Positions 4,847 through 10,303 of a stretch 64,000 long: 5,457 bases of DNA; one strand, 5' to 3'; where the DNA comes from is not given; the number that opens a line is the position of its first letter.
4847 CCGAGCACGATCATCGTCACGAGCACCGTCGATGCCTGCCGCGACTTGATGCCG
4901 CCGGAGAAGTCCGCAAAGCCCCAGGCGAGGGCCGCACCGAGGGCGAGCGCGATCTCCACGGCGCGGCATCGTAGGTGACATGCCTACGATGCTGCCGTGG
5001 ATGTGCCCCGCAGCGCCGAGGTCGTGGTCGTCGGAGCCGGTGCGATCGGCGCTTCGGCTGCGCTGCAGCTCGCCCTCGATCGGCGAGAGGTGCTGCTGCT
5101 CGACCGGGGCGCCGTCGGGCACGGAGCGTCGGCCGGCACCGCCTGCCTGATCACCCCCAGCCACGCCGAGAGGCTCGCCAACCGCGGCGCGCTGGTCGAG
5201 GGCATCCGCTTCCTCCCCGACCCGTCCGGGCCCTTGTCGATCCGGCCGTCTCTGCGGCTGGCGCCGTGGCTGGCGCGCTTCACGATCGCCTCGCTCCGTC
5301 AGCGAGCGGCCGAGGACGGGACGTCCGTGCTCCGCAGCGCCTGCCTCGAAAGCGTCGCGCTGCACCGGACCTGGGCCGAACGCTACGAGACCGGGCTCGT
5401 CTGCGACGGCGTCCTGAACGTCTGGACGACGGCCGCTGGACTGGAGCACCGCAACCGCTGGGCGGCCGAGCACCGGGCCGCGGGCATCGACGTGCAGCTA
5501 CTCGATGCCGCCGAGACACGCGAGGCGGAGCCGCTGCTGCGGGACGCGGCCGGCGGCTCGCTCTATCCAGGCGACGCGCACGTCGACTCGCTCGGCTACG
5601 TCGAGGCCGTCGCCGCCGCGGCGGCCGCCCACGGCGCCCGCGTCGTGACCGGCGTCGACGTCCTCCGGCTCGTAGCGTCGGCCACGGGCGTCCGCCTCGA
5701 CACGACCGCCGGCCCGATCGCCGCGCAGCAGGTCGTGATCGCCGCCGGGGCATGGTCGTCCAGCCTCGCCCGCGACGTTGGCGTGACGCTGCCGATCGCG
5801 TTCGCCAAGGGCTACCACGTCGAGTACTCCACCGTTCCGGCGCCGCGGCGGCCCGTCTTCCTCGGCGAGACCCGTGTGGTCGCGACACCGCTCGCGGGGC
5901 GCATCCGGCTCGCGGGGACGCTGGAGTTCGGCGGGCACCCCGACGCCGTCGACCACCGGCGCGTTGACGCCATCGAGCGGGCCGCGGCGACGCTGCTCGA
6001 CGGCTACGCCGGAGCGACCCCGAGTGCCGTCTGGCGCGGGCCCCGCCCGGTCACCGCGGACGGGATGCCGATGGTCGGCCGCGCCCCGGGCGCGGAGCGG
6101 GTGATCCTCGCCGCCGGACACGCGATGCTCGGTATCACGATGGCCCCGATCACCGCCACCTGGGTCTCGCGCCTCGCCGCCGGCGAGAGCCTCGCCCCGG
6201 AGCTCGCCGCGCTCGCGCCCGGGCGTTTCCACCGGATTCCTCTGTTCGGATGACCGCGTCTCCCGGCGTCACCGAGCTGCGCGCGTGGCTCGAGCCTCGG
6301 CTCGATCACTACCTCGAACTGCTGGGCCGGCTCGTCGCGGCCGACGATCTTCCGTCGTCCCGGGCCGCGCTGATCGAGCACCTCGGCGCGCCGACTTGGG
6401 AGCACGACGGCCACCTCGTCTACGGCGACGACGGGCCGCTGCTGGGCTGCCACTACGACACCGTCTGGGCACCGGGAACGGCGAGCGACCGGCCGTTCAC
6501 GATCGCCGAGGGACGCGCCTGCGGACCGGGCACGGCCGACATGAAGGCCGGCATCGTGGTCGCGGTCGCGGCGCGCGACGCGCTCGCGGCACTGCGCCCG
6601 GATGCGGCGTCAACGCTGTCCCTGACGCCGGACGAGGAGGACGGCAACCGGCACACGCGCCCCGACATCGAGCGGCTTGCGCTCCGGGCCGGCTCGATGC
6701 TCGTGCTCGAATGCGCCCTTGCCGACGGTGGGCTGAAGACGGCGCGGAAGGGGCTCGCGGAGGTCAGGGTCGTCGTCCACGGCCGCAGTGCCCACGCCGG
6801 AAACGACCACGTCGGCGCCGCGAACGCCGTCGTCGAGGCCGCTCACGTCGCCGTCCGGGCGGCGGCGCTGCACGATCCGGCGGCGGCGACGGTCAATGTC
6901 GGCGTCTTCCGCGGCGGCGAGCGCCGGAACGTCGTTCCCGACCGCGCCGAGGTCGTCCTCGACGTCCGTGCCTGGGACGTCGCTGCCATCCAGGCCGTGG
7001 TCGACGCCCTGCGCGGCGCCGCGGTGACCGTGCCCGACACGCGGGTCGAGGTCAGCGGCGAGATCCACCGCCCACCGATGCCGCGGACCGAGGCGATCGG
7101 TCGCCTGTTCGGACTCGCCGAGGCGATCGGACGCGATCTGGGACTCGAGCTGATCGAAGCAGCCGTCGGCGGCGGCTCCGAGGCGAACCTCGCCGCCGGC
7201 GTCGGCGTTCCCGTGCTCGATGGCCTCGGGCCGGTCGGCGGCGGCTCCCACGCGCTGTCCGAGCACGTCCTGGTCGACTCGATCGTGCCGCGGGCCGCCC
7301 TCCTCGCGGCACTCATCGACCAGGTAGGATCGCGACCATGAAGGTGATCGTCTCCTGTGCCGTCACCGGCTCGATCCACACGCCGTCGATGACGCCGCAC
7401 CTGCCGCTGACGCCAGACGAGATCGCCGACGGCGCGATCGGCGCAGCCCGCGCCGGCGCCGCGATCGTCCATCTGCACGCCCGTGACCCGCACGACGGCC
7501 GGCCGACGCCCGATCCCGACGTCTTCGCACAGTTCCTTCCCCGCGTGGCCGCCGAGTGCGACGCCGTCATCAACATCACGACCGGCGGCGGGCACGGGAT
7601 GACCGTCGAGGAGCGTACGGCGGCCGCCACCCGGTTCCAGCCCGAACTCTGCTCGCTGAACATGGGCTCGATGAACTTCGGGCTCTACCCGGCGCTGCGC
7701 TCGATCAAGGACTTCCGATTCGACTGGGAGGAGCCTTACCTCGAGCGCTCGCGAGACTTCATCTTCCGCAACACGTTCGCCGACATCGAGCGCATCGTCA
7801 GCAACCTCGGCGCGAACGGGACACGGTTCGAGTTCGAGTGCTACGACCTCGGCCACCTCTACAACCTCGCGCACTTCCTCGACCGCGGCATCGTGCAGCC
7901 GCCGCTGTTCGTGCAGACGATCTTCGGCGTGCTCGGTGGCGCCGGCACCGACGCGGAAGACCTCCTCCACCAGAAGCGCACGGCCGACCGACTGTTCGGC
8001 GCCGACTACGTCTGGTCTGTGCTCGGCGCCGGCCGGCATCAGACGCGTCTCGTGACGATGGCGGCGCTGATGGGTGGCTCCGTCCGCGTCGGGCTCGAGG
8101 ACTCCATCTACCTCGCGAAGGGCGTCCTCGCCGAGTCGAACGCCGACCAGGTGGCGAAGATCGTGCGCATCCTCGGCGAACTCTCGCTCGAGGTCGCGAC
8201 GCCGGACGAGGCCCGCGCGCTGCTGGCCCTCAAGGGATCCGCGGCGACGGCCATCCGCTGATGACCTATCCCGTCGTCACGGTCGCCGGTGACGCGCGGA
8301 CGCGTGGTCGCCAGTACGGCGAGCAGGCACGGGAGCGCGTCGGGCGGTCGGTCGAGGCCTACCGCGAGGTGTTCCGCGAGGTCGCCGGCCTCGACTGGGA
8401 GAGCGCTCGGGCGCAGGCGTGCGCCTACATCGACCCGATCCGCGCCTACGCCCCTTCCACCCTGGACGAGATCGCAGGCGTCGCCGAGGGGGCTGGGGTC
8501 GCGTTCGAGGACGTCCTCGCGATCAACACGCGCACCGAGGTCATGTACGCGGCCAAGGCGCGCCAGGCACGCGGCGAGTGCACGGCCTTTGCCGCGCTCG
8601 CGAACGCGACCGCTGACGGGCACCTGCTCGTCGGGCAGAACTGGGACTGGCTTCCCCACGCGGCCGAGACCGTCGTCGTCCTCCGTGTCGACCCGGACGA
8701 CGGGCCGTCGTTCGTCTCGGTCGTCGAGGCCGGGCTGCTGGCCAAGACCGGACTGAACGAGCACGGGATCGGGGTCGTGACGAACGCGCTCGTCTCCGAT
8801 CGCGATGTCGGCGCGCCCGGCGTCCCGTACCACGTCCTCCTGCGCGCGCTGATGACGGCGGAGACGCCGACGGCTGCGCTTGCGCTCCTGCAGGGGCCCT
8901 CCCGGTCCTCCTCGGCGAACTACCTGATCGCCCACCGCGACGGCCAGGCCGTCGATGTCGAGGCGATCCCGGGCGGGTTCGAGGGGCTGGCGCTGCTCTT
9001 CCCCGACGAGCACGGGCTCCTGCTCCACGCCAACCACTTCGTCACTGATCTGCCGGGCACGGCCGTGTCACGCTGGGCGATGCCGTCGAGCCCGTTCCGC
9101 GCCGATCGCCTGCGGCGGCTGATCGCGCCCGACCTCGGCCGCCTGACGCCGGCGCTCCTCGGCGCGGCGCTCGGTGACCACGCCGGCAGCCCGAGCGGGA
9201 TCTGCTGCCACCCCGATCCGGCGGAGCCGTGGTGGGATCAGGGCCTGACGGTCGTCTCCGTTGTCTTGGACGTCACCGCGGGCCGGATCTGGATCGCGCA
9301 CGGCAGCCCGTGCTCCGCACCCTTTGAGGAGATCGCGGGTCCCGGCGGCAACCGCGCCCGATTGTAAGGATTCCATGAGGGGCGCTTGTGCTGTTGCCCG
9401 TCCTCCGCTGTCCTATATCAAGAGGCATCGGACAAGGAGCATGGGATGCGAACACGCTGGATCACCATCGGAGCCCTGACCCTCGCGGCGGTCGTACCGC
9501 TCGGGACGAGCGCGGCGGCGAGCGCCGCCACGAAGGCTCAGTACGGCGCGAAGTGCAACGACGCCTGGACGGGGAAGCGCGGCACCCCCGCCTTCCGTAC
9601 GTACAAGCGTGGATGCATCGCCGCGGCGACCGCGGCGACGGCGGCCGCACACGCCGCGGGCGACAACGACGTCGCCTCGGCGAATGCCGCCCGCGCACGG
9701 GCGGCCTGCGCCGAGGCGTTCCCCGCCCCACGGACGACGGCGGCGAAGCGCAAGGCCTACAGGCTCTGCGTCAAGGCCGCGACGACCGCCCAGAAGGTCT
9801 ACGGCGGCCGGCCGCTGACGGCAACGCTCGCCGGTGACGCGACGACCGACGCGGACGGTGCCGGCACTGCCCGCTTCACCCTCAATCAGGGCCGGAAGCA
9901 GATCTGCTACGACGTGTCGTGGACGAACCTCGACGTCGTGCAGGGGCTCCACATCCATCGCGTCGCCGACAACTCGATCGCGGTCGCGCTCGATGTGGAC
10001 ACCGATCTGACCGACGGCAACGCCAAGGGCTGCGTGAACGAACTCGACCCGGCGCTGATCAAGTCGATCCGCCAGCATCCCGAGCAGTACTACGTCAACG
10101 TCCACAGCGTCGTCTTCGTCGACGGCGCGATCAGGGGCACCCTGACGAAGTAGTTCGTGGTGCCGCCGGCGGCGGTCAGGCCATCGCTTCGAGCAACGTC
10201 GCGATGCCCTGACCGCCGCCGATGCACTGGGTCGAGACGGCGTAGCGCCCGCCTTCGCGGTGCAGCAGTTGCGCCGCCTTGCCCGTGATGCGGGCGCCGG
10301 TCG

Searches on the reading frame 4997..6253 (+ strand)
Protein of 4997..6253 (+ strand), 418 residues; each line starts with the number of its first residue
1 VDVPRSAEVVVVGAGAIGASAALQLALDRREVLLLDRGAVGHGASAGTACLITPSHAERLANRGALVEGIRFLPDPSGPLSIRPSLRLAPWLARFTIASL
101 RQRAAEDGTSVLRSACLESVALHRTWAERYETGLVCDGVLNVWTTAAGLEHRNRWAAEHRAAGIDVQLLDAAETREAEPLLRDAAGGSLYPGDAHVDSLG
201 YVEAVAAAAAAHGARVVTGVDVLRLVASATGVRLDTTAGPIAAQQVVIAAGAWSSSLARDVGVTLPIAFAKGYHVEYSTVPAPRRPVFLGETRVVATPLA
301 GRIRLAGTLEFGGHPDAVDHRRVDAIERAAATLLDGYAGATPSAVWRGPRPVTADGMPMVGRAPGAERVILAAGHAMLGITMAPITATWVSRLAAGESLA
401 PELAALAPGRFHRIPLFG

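Call 31: search_protein_families(library=pfam, proteins=[window:4997-6253:+], max_evalue=0.01)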
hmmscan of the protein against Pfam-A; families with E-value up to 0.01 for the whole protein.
window:4997-6253:+ (418 aa): 7 families
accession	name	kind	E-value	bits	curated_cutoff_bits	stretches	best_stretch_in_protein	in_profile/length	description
PF01266.30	DAO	-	2.8e-59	201.9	27.9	1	9-392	2-352/353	FAD dependent oxidoreductase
PF13738.12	Pyr_redox_3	-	8.3e-06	25.7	30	0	201-255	83-137/305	Pyridine nucleotide-disulphide oxidoreductase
PF03486.20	HI0933_like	-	1.6e-05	24.9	50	0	8-38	2-32/244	HI0933-like protein Rossmann domain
PF07992.20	Pyr_redox_2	-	0.0001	22.3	26.1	0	8-41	2-37/291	Pyridine nucleotide-disulphide oxidoreductase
PF02558.23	ApbA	-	0.0023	18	22.2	1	9-42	1-35/150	Ketopantoate reductase PanE/ApbA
PF13450.12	NAD_binding_8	-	0.0058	17.3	21.9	1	11-39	1-29/68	NAD(P)-binding Rossmann-like domain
PF00890.30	FAD_binding_2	-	0.0067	16.1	20.4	1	9-50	2-46/414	FAD binding domain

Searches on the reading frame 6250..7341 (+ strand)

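Call 31: search_protein_families(library=pfam, proteins=[window:6250-7341:+], max_evalue=0.01)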
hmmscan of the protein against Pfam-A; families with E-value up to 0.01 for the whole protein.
window:6250-7341:+ (363 aa): 2 families
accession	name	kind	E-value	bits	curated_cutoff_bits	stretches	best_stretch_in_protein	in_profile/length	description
PF01546.33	Peptidase_M20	-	1.5e-20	74.5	24.6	1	64-357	1-205/206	Peptidase family M20/M25/M40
PF07687.19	M20_dimer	-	6.8e-17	61.8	21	1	164-256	1-97/107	Peptidase dimerisation domain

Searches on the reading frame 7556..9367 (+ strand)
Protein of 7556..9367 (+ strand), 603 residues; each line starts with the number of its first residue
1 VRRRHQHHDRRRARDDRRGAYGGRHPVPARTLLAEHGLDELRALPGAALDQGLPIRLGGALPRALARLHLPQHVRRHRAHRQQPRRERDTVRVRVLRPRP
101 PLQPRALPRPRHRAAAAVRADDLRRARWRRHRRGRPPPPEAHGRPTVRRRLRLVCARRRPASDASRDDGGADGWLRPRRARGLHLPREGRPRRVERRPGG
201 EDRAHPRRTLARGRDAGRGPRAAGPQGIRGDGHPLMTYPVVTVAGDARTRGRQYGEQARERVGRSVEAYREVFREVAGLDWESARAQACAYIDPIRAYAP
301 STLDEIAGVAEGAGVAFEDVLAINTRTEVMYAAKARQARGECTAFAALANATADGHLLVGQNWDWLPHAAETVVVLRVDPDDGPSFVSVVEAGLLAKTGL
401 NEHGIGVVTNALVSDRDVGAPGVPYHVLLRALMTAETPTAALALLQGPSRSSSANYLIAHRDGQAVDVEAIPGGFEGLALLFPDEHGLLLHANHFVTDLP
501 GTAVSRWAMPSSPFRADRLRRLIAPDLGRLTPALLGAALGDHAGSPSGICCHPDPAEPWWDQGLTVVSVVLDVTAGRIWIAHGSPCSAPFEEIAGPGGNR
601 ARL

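Call 72: search_protein_families(library=pfam, proteins=[window:7556-9367:+], max_evalue=0.001)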
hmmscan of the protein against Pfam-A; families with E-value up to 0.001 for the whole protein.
window:7556-9367:+ (603 aa): 1 family
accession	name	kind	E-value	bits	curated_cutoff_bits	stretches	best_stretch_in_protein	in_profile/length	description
PF03417.21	AAT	-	2.6e-15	57.2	23.2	1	354-525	5-170/225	Acyl-coenzyme A:6-aminopenicillanic acid acyl-transferase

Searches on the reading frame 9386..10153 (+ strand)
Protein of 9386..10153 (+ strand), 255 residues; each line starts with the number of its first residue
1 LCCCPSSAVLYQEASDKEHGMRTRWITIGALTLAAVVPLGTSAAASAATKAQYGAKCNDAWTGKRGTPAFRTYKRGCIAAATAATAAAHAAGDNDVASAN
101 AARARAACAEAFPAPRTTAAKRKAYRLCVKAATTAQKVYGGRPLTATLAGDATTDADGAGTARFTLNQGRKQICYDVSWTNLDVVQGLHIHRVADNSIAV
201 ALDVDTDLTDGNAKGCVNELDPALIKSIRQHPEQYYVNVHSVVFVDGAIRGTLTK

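Call 31: search_protein_families(library=pfam, proteins=[window:9386-10153:+], max_evalue=0.01)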
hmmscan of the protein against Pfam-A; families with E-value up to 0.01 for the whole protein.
window:9386-10153:+ (255 aa): 1 family
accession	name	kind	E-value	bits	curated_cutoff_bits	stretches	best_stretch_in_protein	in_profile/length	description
PF07452.17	CHRD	-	4.3e-16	60.3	24.1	1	144-253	1-117/117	CHRD domain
